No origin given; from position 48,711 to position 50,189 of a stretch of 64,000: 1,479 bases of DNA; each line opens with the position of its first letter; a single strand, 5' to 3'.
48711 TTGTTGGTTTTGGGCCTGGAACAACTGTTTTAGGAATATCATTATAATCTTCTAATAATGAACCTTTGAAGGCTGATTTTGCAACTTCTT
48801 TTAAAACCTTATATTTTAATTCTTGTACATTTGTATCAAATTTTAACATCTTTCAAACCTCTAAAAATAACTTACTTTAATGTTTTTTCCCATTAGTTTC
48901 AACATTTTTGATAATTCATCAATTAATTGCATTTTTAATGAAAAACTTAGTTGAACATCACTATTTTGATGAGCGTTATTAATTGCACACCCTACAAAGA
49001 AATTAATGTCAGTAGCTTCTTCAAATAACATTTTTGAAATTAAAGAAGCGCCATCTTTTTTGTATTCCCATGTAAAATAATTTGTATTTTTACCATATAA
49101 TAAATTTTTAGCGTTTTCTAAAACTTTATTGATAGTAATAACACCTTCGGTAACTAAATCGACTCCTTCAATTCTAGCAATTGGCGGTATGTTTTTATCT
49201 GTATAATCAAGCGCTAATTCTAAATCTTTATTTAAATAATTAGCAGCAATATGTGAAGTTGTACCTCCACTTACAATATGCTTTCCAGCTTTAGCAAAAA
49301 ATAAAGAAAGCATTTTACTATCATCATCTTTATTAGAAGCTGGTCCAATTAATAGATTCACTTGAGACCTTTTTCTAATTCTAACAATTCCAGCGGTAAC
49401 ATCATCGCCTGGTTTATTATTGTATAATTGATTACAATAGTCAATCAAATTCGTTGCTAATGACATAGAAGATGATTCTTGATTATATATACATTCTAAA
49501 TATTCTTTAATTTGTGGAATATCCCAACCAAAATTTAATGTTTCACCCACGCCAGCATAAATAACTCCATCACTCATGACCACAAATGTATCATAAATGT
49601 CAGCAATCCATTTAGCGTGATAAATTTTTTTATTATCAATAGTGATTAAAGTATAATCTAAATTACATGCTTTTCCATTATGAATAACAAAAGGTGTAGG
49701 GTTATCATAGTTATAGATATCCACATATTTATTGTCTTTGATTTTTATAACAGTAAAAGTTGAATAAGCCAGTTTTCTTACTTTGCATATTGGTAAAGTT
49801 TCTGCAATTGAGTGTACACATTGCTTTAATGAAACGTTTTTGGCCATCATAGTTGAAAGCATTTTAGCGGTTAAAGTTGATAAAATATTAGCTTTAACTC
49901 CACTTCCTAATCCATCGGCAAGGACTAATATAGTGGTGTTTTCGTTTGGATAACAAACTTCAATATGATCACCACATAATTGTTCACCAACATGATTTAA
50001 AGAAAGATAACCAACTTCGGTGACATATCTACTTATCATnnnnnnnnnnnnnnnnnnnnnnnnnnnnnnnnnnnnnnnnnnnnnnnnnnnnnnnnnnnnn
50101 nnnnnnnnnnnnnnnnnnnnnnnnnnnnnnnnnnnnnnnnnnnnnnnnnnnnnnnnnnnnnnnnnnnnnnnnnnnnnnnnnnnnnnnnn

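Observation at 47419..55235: hfsABCD-like sensory [FeFe]-hydrogenase / PP2C signalling module fused into the rex-adhE operon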

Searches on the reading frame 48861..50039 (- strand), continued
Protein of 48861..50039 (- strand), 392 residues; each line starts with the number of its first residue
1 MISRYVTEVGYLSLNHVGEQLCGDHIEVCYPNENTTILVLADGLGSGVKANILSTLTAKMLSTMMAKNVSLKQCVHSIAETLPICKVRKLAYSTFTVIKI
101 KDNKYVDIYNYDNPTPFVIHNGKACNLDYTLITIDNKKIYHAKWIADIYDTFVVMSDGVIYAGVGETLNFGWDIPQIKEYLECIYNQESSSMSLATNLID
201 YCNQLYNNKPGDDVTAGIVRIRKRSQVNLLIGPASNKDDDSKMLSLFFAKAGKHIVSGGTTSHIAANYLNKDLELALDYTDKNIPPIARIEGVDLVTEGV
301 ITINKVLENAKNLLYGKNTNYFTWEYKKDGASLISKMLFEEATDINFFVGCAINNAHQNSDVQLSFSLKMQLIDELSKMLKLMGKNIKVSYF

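Call 67: predict_structure(alignment_id=A2)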
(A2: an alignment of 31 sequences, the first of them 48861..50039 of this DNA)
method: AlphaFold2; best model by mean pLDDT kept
length: 392 residues; sequences in the alignment: 31
mean_pLDDT: 84.2   pTM: 0.85
mean pLDDT of the five models: 84.2, 83.9, 82.9, 81.9, 80.4
residues with pLDDT >= 90: 180; 70-90: 150; 50-70: 56; < 50: 6
segments of 3 or more residues with pLDDT < 50: none
pLDDT, mean of each block of 10 residues (from residue 1): 80 74 82 92 77 86 88 85 59 90 96 94 95 89 96 90 56 86 92 93 73 86 94 84 92 89 90 70 66 83 88 89 86 93 93 58 66 92 93 87
secondary structure, 60 per line:
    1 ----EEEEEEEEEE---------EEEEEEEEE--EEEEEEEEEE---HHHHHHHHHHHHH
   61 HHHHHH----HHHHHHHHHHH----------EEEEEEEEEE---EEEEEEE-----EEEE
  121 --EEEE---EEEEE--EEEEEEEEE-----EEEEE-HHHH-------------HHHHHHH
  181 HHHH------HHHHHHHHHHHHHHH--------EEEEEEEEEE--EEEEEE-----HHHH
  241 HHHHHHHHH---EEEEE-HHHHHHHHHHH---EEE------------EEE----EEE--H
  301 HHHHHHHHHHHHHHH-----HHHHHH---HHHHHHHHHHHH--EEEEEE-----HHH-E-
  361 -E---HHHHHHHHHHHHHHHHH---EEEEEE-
elements in order: E5-14 E24-32 E35-44 H48-66 H71-81 E92-101 E105-111 E117-120 E123-126 E130-134 E137-145 E151-155 H157-160 H174-184 H191-205 E214-223 E226-231 H237-249 E253-257 H259-269 E273-275 E288-290 E295-297 H300-315 H321-326 H330-341 E344-349 H366-382 E386-391
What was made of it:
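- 48861..50039 (-): hfsC-like SpoIIE/PP2C Ser/Thr phosphatase (392 aa) with an uncharacterised Rossmann-like C-terminal domain (about residues 226-392). It overlaps hydS by 11 nt. AF2 model pLDDT 84 (call 67).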

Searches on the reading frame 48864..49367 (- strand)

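Call 57: search_protein_families(library=pfam, proteins=[window:48864-49367:-], max_evalue=10)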
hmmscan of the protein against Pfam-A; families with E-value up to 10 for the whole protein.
seq(168 aa): 2 families
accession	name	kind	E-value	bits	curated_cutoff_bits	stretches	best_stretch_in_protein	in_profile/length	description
PF07688.17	KaiA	-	0.098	13.3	22.2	1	113-163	43-94/122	KaiA C-terminal domain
PF21131.3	eEFSec_4th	-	0.16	12.5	27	1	104-130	19-45/119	eEFSec C-terminal RIFT domain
